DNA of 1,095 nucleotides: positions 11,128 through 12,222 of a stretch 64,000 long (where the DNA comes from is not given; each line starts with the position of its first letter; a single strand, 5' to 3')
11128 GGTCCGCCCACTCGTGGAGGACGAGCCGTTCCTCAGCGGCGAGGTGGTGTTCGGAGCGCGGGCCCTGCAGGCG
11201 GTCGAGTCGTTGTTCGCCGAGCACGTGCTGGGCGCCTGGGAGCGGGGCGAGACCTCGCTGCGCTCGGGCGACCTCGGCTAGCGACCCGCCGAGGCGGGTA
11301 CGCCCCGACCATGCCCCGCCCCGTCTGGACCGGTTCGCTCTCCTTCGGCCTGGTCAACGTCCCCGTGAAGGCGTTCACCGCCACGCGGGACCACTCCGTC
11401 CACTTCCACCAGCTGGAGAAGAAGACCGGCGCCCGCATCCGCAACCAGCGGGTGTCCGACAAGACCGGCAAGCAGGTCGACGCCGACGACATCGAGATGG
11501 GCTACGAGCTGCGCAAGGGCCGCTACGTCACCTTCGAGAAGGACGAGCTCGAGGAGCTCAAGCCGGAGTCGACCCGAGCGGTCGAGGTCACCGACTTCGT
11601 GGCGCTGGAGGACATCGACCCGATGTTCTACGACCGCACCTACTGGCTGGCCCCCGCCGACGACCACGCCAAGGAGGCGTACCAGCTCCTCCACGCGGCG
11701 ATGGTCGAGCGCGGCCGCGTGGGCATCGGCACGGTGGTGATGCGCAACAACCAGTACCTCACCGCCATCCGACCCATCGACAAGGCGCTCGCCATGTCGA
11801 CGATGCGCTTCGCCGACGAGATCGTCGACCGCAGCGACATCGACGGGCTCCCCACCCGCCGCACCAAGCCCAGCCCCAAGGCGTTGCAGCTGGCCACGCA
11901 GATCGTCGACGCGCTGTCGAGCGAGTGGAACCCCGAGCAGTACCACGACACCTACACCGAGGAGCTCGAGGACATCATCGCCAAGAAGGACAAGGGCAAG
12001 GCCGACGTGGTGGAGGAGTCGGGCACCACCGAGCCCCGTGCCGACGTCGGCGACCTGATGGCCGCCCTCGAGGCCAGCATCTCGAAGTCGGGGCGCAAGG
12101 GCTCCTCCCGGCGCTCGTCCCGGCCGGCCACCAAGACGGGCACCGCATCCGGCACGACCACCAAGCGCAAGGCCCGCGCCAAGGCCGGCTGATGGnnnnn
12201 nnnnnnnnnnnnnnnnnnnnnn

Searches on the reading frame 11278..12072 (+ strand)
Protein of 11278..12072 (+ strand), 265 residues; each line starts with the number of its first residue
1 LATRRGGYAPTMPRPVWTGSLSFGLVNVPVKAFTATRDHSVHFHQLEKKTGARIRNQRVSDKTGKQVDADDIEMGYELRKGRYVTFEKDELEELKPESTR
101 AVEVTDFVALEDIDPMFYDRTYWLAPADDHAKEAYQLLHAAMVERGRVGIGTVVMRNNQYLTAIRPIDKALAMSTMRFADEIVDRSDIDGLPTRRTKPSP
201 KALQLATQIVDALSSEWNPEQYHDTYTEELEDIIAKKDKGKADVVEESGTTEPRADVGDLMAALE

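Call 48: search_protein_families(library=pfam, proteins=[window:11278-12072:+], max_evalue=0.001)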
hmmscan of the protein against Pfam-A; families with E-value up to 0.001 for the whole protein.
window:11278-12072:+ (265 aa): 1 family
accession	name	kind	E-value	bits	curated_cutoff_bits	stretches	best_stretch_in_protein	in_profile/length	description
PF02735.22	Ku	-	1.5e-48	165.7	25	1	22-204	1-189/190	Ku70/Ku80 beta-barrel domain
